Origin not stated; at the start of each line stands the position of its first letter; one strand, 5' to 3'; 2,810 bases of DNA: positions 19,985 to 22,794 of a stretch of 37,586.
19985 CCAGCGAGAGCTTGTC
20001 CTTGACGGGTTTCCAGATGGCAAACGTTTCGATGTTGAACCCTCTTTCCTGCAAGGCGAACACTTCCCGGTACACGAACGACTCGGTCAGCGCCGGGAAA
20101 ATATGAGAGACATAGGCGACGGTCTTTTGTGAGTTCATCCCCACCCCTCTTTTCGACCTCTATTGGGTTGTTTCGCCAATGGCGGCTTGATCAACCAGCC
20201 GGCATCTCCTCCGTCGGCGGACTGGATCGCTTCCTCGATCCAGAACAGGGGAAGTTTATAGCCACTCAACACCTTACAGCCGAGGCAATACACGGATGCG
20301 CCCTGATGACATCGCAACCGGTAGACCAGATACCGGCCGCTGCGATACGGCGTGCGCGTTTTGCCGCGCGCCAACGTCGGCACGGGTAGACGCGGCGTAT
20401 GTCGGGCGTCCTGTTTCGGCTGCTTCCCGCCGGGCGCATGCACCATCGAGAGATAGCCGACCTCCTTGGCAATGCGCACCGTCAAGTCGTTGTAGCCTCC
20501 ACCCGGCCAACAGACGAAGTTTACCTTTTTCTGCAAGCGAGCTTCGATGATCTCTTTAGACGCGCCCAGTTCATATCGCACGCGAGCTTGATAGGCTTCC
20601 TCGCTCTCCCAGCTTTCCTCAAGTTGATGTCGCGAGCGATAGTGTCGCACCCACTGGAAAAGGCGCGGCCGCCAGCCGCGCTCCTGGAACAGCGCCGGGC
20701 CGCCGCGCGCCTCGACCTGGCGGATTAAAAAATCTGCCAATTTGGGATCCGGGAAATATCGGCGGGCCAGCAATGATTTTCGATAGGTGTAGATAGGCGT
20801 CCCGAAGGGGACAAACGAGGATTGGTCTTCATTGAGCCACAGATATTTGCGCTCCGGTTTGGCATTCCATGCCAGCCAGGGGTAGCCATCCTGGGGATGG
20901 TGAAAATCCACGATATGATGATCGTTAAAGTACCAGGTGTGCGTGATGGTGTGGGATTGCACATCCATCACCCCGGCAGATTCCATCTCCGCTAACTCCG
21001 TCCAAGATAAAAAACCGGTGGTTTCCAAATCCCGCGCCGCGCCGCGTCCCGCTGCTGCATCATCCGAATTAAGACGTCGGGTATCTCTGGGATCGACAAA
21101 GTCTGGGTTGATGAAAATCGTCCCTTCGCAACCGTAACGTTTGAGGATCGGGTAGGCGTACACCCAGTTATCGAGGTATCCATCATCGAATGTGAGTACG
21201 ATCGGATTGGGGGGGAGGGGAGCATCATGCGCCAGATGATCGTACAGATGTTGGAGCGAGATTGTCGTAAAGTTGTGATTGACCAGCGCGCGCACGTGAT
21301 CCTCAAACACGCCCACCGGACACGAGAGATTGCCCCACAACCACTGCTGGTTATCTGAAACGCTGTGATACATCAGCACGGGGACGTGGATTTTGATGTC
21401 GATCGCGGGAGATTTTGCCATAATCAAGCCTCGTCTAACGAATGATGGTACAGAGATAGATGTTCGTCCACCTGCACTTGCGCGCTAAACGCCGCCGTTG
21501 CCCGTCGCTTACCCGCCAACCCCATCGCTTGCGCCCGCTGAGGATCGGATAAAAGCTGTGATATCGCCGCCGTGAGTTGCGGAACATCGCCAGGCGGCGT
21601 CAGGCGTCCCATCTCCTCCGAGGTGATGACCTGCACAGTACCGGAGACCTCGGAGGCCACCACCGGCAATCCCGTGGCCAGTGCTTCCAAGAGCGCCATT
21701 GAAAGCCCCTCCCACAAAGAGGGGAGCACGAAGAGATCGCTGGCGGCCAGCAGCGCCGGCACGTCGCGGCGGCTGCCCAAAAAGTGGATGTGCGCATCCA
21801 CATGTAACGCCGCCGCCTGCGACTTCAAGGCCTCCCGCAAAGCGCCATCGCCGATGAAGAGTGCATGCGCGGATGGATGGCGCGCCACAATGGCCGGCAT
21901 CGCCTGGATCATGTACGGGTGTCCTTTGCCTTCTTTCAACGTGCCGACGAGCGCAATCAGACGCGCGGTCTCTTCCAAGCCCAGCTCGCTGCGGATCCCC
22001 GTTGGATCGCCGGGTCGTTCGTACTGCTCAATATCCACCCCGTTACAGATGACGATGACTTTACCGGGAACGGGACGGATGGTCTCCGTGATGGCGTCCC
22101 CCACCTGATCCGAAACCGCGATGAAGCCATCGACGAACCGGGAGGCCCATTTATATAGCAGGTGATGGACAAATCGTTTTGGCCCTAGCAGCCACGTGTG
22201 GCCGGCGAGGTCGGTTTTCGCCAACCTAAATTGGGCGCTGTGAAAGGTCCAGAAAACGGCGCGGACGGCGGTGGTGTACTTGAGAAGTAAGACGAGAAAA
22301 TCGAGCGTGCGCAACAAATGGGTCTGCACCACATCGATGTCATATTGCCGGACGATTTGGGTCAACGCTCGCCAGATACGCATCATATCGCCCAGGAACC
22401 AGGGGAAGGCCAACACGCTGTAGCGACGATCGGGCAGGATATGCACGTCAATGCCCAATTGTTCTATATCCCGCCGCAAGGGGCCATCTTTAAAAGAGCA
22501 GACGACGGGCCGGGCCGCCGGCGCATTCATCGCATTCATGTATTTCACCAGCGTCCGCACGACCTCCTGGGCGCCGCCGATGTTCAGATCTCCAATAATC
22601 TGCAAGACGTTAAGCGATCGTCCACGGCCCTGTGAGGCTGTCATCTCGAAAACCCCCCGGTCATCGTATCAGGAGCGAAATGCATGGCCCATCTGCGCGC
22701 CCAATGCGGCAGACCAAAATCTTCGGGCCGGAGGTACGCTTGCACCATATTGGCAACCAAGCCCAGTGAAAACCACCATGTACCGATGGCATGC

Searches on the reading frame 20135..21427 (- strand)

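Call 6: search_protein_families(library=pfam, proteins=[window:20135-21427:-], max_evalue=0.001)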
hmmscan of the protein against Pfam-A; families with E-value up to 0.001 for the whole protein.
window:20135-21427:- (430 aa): 1 family
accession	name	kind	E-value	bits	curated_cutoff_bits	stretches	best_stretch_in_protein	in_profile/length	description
PF01522.26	Polysacc_deac_1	-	1.4e-20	73.9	23.1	2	71-167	4-72/124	Polysaccharide deacetylase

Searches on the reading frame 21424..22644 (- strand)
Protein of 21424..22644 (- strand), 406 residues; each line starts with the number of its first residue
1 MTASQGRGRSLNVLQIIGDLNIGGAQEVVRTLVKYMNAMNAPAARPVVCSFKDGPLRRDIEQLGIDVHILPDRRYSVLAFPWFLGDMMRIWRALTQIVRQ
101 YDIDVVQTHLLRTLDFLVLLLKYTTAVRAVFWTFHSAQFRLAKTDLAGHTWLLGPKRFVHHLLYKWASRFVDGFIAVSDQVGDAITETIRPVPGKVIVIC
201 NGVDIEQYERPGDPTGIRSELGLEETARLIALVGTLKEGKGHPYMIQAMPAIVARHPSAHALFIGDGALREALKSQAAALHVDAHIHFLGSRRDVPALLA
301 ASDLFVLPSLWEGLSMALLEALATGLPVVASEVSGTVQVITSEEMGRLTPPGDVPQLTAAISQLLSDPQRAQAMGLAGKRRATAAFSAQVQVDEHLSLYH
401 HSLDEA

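Call 6: search_protein_families(library=pfam, proteins=[window:21424-22644:-], max_evalue=0.001)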
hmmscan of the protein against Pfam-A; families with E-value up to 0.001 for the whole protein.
window:21424-22644:- (406 aa): 6 families
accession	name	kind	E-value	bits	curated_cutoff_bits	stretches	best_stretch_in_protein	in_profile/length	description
PF00534.26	Glycos_transf_1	-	1.8e-37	129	26.4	1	218-380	6-171/172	Glycosyl transferases group 1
PF13692.12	Glyco_trans_1_4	-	1.3e-35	123.2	27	1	229-367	3-142/142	Glycosyl transferases group 1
PF13439.12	Glyco_transf_4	-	3.6e-19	69.9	28.5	1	22-206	1-169/170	Glycosyltransferase Family 4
PF13579.12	Glyco_trans_4_4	-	1.4e-13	51.9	29.7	1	23-202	1-158/158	Glycosyl transferase 4-like domain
PF20706.3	GT4-conflict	-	3e-10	40.1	26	1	185-372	161-362/385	Family 4 Glycosyltransferase in conflict systems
PF13524.12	Glyco_trans_1_2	-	2.2e-06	28.1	25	1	283-394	14-141/144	Glycosyl transferase-like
